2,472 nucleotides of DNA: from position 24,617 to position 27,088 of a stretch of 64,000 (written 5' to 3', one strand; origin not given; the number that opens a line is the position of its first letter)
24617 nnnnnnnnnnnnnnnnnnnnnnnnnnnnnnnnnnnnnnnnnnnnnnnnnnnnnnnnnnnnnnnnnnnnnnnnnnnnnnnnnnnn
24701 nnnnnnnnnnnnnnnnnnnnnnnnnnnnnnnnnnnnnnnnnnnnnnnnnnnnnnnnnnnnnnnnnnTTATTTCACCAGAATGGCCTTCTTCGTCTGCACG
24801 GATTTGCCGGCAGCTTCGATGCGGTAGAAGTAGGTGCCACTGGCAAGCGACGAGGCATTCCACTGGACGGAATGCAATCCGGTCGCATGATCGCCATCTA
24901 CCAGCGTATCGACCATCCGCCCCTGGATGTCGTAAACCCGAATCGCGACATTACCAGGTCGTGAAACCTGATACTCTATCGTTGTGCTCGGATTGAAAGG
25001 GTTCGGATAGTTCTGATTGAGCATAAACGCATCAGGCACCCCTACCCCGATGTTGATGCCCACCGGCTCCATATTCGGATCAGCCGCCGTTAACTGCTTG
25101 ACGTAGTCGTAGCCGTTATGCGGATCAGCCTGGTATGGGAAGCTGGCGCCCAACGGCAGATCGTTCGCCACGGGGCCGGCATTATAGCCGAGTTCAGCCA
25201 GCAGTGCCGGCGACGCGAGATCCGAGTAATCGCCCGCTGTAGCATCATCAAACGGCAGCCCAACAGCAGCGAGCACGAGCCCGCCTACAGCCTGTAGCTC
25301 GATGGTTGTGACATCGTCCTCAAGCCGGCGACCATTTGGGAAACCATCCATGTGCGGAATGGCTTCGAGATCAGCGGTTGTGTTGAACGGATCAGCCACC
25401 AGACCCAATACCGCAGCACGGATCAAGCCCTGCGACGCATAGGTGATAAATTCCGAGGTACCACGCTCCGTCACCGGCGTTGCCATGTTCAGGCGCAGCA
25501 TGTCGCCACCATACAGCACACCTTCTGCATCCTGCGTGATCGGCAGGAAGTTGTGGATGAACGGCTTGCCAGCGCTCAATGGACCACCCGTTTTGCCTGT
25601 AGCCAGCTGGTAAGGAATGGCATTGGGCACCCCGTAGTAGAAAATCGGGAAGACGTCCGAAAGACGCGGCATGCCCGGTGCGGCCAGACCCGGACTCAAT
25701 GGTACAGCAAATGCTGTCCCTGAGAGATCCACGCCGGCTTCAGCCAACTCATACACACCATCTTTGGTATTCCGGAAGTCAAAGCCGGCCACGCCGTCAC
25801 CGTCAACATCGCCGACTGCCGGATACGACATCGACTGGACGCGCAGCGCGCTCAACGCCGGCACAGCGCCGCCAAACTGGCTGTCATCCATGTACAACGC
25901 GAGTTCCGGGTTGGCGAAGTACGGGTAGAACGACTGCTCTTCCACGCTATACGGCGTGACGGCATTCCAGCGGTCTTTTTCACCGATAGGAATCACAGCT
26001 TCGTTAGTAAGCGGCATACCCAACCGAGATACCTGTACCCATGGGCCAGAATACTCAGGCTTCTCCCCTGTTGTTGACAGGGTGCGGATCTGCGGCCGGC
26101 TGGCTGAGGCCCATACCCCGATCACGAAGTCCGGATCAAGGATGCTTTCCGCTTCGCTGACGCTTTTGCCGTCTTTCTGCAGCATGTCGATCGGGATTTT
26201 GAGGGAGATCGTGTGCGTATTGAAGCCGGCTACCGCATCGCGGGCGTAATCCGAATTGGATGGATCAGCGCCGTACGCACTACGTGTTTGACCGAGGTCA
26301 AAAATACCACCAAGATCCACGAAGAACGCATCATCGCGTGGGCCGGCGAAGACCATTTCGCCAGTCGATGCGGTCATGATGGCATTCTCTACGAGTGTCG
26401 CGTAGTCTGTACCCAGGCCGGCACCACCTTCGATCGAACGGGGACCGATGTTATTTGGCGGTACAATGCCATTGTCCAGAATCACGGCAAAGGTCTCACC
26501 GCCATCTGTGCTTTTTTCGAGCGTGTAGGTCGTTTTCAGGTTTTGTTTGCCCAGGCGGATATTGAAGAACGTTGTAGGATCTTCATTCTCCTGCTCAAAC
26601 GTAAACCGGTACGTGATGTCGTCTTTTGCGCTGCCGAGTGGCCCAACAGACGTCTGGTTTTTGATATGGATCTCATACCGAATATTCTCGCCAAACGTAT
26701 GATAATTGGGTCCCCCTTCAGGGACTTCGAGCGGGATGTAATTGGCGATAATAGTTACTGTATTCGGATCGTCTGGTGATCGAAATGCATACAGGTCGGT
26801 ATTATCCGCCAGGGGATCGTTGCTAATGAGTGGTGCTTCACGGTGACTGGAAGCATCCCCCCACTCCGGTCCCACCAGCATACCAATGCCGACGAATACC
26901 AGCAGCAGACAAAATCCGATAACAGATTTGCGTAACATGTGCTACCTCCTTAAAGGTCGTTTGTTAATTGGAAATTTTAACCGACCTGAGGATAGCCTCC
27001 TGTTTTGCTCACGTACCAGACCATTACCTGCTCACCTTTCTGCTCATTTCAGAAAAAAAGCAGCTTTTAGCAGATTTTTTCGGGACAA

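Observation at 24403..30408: Pair of ~190-nt structured inverted repeats bracketing a 5.6-kb segment, each upstream of an outward-facing gene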

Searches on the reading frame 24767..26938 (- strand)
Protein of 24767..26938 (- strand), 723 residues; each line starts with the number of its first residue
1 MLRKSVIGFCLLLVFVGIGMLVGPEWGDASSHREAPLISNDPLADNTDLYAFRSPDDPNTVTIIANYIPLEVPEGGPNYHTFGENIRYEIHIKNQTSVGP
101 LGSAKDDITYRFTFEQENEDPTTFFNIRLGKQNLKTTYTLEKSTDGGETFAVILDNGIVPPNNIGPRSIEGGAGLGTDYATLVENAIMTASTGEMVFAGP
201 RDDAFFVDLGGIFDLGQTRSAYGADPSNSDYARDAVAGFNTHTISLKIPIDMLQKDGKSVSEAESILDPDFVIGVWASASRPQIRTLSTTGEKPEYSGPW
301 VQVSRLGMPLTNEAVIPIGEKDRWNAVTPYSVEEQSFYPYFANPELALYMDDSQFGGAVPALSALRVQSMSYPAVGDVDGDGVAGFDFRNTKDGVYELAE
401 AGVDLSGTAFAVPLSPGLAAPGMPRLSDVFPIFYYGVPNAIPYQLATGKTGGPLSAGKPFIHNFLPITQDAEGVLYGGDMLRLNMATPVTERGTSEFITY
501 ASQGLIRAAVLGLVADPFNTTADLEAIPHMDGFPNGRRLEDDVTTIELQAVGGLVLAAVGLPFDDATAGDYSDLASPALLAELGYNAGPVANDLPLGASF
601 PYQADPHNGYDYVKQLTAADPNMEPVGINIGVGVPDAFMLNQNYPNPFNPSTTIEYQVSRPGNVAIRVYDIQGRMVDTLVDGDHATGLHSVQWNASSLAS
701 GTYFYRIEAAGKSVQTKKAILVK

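Call 10: search_protein_families(library=pfam, proteins=[window:24767-26938:-], max_evalue=0.01)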
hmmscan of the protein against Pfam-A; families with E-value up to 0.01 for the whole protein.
window:24767-26938:- (723 aa): 4 families
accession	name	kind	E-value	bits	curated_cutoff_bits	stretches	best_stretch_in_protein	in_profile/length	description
PF14224.11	DUF4331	-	7.6e-120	401.4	27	1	30-606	1-421/421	Domain of unknown function (DUF4331)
PF18962.6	Por_Secre_tail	-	1.9e-11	44.5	27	1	644-720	2-74/75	Secretion system C-terminal sorting domain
PF13860.13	FlgD_ig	-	7.2e-05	23.1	27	1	655-710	15-76/79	FlgD Ig-like domain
PF13585.12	CHU_C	-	0.0097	16.5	27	0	659-720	24-83/86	CHU_C Type IX secretion signal domain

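Call 32: find_homologous_proteins(query=window:24767-26938:-, max_evalue=1e-50)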
Query window:24767-26938:- (723 aa): 7987 proteins with E <= 1e-50 among 8000 candidates; the best 120 are listed.
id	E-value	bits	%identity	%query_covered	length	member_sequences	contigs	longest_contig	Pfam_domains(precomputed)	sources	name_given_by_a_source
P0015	0.0e+0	1644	100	100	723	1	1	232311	PF14224.12,PF18962.8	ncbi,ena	-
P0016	0.0e+0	1603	97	100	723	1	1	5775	PF14224.12,PF18962.8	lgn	-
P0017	0.0e+0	1602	97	100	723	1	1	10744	PF14224.12,PF18962.8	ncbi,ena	-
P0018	0.0e+0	1596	97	100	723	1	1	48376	PF14224.12,PF18962.8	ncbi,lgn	ncbi:MAG: DUF4331 family protein [Bacteroidota bacterium]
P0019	0.0e+0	1517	91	100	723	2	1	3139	PF14224.12,PF18962.8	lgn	-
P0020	0.0e+0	1495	90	100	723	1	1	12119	PF14224.12,PF18962.8,PF13860.13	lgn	-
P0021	0.0e+0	1477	88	100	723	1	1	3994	PF14224.12,PF18962.8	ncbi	-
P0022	0.0e+0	1400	84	100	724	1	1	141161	PF14224.12,PF18962.8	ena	-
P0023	0.0e+0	1386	84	99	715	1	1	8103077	PF14224.12,PF18962.8,PF13860.13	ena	-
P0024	0.0e+0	1370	83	98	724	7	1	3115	PF14224.12,PF18962.8,PF13860.13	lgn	-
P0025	0.0e+0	1369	82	100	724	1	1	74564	PF14224.12,PF18962.8,PF13860.13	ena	-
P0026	0.0e+0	1368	82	100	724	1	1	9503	PF14224.12,PF18962.8,PF13860.13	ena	-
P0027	0.0e+0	1365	83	99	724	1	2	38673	PF14224.12,PF18962.8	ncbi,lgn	-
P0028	0.0e+0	1362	82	100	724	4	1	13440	PF14224.12,PF18962.8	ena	-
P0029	0.0e+0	1361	84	97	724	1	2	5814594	PF14224.12,PF18962.8,PF13860.13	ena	-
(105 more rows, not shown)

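Call 33: find_encoding_contigs(protein=P0017, flank=10000, max_places=3)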
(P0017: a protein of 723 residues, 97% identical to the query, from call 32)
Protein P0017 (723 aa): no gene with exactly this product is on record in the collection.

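Call 34: find_encoding_contigs(protein=P0016, flank=10000, max_places=3)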
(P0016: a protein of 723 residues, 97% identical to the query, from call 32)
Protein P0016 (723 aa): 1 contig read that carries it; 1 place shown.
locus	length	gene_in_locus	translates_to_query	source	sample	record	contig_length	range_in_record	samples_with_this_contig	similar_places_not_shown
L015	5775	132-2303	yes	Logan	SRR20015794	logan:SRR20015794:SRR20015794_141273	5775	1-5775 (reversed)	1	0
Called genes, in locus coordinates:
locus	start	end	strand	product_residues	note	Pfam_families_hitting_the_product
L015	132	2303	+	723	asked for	PF14224:DUF4331, PF18962:Por_Secre_tail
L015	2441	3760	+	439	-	PF13176:TPR_7 (faint), PF13428:TPR_14 (faint), PF13432:TPR_16 (faint), PF14559:TPR_19 (faint), PF23914:TPR_CcmH_CycH (faint), PF12895:ANAPC3 (faint), PF13181:TPR_8 (faint), PF13424:TPR_12 (faint), +3 more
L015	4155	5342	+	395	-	PF00487:FA_desaturase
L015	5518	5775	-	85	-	?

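Call 35: find_encoding_contigs(protein=P0020, flank=10000, max_places=3)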
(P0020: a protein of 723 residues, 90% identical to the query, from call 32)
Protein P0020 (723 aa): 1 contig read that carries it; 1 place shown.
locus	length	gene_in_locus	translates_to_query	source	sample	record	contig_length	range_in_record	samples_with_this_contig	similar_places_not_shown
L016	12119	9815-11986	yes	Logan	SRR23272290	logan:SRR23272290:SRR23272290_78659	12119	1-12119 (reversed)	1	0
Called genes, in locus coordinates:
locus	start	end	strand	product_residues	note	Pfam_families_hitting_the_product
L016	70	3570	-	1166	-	PF07719:TPR_2 (faint), PF13424:TPR_12 (faint), PF13428:TPR_14 (faint), PF00515:TPR_1 (faint), PF13181:TPR_8 (faint), PF13432:TPR_16, PF14559:TPR_19, PF13517:FG-GAP_3, +4 more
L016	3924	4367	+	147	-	-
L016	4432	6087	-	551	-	PF01381:HTH_3, PF12844:HTH_19, PF13443:HTH_26, PF13560:HTH_31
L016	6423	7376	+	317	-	-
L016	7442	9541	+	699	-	PF13191:AAA_16 (faint)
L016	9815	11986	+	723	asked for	PF14224:DUF4331, PF13860:FlgD_ig (weak), PF18962:Por_Secre_tail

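Call 36: find_encoding_contigs(protein=P0022, flank=10000, max_places=3)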
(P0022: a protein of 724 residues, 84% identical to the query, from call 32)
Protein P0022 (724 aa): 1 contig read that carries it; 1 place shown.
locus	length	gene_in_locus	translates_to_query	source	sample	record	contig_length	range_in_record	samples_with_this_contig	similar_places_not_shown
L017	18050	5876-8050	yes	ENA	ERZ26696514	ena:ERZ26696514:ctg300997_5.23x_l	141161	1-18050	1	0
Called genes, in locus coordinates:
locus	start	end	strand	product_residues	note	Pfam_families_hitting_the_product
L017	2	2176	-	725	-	?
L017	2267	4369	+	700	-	PF13191:AAA_16, PF20703:nSTAND1 (faint)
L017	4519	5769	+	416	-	PF00483:NTP_transferase, PF07959:Fucose_pyrophosphorylase (faint), PF24894:Hexapep_GlmU, PF25084:LbH_EIF2B (faint), PF25247:LbH_GLGC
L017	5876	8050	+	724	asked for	PF14224:DUF4331, PF18962:Por_Secre_tail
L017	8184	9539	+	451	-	PF07719:TPR_2 (faint), PF12895:ANAPC3 (faint), PF13174:TPR_6 (faint), PF13424:TPR_12 (faint), PF13428:TPR_14 (faint), PF13432:TPR_16 (weak), PF14559:TPR_19 (weak), PF14559:TPR_19 (weak), +6 more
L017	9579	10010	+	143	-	-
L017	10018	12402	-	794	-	PF01935:DUF87, PF05872:HerA_C (faint)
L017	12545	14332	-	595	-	PF00512:HisKA, PF02518:HATPase_c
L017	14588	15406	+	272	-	PF06764:DUF1223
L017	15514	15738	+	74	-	-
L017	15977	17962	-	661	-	-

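Call 42: find_encoding_contigs(protein=P0019, flank=10000, max_places=2)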
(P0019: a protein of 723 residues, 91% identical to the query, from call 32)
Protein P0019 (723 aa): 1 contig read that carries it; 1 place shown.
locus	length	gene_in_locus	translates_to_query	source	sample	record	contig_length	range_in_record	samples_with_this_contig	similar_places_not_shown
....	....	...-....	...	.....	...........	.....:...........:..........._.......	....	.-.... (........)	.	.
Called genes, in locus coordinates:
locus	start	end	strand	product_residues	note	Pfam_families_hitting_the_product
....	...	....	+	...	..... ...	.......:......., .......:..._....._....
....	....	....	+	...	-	?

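Call 43: find_encoding_contigs(protein=P0021, flank=10000, max_places=2)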
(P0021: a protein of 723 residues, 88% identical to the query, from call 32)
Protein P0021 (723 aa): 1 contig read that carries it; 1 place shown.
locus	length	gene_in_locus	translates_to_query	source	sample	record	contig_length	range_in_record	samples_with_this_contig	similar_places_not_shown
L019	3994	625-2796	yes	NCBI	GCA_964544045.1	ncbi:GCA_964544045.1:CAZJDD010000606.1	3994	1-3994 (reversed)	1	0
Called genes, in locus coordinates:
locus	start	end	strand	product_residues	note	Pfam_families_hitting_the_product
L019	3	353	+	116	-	?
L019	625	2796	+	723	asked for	PF14224:DUF4331, PF18962:Por_Secre_tail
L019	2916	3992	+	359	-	?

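Call 44: find_encoding_contigs(protein=P0023, flank=10000, max_places=2)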
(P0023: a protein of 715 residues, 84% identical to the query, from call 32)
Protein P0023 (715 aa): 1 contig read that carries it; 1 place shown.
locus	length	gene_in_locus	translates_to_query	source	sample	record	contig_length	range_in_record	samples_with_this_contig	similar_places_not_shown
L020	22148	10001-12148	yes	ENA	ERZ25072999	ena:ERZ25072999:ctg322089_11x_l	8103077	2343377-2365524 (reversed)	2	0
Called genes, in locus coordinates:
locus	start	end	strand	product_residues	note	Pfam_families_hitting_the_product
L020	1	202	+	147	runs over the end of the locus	PF00583:Acetyltransf_1, PF13508:Acetyltransf_7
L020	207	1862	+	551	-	PF05139:Erythro_esteras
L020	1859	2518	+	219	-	PF02609:Exonuc_VII_S (faint)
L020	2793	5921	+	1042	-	PF13620:CarboxypepD_reg, PF13715:CarbopepD_reg_2, PF07715:Plug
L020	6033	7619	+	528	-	PF07980:SusD_RagB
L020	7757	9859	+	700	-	PF13191:AAA_16 (faint)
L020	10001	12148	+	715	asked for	PF14224:DUF4331, PF13860:FlgD_ig (weak), PF18962:Por_Secre_tail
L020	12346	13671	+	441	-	PF11846:Wzy_C_2 (faint), PF12895:ANAPC3 (faint), PF13176:TPR_7 (faint), PF13428:TPR_14 (faint), PF13432:TPR_16 (faint), PF14559:TPR_19 (faint), PF23914:TPR_CcmH_CycH (faint), PF13424:TPR_12 (faint), +3 more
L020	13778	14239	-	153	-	PF01022:HTH_5 (weak), PF12840:HTH_20 (faint), PF13601:HTH_34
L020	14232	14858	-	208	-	-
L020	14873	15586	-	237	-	-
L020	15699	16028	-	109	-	PF15071:TMEM220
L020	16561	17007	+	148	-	-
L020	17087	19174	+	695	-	PF18962:Por_Secre_tail (weak)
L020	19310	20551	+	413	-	PF09459:EB_dh, PF18962:Por_Secre_tail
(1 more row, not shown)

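Call 74: search_protein_families(library=padloc, proteins=[window:24767-26938:-], max_evalue=0.001)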
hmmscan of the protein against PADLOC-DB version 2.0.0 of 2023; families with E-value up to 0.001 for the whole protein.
window:24767-26938:- (723 aa): 0 families

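Call 75: search_protein_families(library=ncbifam, proteins=[window:24767-26938:-], max_evalue=0.001)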
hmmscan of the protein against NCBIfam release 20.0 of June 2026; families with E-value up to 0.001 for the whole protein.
window:24767-26938:- (723 aa): 4 families
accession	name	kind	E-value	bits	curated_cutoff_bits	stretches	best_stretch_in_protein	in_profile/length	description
NF052323.1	T9SSA_dep_M6i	equivalog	4.7e-13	48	600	1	643-720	960-1037/1043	T9SS-dependent M6-like inactivated metalloprotease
TIGR04183.1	Por_Secre_tail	domain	6.7e-12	45.2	23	1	644-718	2-68/72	T9SS type A sorting domain-containing protein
NF038113.1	T9SSA_dep_M36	equivalog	1.6e-08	33.2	885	1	641-717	793-865/869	T9SS-dependent M36 family metallopeptidase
NF033707.1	T9SS_sortase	equivalog_domain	1.7e-05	22.6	420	1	642-716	1000-1084/1095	type IX secretion system sortase PorU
